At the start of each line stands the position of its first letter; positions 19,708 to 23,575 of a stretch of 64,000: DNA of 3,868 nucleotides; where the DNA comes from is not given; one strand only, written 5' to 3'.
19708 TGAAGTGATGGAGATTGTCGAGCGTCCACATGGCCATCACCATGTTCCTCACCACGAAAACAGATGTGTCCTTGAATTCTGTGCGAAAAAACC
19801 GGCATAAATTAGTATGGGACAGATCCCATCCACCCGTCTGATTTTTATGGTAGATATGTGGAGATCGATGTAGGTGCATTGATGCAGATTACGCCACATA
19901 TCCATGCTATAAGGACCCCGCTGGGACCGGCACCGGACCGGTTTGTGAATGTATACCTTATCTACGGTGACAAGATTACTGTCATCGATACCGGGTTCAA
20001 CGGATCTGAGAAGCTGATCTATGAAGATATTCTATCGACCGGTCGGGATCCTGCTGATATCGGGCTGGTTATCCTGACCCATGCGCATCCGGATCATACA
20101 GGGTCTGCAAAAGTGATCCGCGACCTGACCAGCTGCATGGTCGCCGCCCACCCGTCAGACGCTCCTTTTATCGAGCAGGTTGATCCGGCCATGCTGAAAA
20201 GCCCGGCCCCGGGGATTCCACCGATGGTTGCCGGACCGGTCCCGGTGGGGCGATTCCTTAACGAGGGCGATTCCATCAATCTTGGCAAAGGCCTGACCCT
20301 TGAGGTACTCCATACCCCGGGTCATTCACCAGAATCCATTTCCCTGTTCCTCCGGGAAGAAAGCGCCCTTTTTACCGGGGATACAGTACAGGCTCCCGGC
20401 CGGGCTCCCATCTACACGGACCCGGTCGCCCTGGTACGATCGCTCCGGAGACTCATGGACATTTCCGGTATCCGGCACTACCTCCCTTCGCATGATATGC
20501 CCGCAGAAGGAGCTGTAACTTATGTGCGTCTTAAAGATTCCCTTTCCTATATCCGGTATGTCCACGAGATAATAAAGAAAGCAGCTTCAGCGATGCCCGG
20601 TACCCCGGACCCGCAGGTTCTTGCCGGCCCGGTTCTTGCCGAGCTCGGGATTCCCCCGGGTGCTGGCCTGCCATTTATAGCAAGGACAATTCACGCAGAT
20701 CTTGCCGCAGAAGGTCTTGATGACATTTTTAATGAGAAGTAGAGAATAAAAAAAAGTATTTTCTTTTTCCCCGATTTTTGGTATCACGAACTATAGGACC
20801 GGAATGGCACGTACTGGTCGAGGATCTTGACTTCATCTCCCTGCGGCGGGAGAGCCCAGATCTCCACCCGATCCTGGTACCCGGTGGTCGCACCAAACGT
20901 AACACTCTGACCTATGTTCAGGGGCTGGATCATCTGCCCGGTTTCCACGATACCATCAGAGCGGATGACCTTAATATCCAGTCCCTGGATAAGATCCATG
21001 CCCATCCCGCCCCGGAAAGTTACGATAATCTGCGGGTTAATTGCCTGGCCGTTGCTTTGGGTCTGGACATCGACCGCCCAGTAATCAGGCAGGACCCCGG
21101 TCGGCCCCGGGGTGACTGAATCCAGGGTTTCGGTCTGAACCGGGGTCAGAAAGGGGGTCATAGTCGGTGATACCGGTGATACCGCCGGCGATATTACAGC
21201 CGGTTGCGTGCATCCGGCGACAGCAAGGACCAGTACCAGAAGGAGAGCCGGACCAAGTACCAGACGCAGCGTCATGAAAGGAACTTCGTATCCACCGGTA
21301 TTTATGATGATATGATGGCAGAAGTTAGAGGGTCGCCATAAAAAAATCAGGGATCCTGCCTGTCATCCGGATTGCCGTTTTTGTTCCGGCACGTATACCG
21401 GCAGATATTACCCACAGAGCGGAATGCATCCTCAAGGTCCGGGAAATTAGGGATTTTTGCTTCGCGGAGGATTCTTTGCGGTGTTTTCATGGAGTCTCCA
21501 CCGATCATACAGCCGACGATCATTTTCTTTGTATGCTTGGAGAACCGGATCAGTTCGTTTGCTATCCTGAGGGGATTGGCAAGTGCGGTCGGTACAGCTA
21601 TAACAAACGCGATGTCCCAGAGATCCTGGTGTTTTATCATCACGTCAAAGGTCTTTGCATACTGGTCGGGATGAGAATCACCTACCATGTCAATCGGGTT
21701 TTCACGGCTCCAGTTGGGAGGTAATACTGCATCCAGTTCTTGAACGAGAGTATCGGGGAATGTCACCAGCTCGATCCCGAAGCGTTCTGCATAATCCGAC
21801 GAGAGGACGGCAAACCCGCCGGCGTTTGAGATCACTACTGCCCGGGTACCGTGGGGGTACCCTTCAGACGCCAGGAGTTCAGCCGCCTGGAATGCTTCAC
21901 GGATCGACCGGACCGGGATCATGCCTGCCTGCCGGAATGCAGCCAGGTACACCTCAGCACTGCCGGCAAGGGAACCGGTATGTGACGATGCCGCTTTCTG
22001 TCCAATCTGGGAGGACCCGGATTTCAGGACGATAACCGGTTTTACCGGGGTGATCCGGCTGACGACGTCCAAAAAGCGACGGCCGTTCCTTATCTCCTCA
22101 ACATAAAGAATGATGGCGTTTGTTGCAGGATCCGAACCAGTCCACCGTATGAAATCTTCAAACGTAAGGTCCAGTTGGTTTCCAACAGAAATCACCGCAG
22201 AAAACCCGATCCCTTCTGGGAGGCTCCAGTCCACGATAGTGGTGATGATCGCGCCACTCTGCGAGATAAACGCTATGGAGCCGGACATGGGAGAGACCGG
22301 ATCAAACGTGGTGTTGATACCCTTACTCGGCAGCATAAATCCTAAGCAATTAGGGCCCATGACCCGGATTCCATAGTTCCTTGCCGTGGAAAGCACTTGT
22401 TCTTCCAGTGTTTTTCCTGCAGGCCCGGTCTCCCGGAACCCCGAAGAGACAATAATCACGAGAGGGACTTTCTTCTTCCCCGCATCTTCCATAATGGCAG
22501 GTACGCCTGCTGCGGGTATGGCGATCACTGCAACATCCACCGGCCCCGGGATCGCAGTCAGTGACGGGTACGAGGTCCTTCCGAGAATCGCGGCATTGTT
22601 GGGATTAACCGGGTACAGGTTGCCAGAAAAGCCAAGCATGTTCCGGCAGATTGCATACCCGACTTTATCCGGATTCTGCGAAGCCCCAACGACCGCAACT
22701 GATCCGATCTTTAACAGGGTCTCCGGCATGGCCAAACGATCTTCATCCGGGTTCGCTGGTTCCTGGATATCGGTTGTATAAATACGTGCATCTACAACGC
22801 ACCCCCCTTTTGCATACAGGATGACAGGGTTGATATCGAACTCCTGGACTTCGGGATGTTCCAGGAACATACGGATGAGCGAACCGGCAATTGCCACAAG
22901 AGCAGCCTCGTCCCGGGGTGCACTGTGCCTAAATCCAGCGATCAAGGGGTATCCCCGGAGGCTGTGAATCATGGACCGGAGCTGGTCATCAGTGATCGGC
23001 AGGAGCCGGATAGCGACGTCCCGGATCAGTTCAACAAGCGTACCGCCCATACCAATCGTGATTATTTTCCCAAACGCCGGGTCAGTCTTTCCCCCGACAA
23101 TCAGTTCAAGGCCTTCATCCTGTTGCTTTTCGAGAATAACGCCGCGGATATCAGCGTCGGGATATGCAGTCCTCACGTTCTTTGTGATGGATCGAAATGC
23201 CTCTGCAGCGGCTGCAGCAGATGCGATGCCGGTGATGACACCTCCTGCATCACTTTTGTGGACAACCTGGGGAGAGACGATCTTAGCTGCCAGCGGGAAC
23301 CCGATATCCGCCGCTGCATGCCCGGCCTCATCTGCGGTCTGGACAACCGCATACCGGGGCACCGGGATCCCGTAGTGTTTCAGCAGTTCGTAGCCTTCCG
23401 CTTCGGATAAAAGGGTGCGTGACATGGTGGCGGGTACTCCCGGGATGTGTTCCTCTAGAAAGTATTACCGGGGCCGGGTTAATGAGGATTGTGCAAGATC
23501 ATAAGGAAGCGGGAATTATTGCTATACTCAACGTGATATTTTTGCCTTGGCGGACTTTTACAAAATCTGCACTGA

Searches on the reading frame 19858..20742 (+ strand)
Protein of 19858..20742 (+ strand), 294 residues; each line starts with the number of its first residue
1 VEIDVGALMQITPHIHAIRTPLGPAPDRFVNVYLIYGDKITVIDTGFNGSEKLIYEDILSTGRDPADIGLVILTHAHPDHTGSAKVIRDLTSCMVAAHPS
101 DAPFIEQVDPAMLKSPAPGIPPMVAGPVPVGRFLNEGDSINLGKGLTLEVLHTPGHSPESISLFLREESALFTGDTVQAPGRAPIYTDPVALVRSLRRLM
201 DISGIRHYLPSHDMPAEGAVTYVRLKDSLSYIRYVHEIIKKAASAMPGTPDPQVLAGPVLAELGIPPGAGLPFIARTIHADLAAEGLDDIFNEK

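Call 59: search_protein_families(library=pfam, proteins=[window:19858-20742:+], max_evalue=0.00001)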
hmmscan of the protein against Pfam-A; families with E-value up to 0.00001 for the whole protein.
window:19858-20742:+ (294 aa): 3 families
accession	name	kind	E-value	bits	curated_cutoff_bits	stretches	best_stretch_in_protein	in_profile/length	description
PF00753.33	Lactamase_B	-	2.5e-29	103.1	22.7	1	27-187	3-161/196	Metallo-beta-lactamase superfamily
PF19583.5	ODP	-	5.4e-09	36.6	27.2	1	31-179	4-139/194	ODP family beta lactamase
PF12706.13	Lactamase_B_2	-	2.8e-07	30.8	27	1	43-183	5-150/200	Beta-lactamase superfamily domain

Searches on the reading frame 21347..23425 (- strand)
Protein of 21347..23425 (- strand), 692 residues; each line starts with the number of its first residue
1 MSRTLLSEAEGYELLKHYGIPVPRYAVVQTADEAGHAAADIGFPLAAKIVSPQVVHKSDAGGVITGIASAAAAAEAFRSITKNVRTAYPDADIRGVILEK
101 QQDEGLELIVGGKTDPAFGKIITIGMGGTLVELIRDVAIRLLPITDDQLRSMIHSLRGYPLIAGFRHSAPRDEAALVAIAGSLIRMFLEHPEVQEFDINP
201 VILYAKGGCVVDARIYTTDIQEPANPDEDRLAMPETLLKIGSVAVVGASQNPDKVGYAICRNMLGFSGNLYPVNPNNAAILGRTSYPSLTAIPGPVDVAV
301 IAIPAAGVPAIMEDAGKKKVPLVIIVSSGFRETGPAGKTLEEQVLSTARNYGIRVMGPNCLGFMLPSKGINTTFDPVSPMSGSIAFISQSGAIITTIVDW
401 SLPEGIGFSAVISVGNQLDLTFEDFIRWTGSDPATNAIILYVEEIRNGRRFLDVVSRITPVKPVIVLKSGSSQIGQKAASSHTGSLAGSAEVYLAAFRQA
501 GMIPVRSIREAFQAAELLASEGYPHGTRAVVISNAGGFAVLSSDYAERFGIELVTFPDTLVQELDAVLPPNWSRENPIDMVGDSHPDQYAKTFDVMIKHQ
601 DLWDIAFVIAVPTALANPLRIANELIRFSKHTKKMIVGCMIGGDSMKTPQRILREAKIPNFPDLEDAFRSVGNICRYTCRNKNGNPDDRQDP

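Call 60: search_protein_families(library=pfam, proteins=[window:21347-23425:-], max_evalue=0.00001)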
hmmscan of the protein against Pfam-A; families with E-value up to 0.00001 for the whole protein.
window:21347-23425:- (692 aa): 5 families
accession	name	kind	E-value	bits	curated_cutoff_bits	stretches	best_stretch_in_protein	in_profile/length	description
PF13549.11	ATP-grasp_5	-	3.1e-68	229.9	27.6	1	3-215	7-219/221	ATP-grasp domain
PF13607.11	Succ_CoA_lig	-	6.5e-53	178.6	27.4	1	382-518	2-138/138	Succinyl-CoA ligase like flavodoxin domain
PF13380.12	CoA_binding_2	-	1.9e-27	96.4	22.8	1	242-365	2-115/116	CoA binding domain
PF02629.25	CoA_binding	-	1.5e-08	35.7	22.3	1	239-329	2-97/97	CoA binding domain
PF19045.5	Ligase_CoA_2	-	2.7e-07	31.2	23.7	1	530-616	2-93/162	Ligase-CoA domain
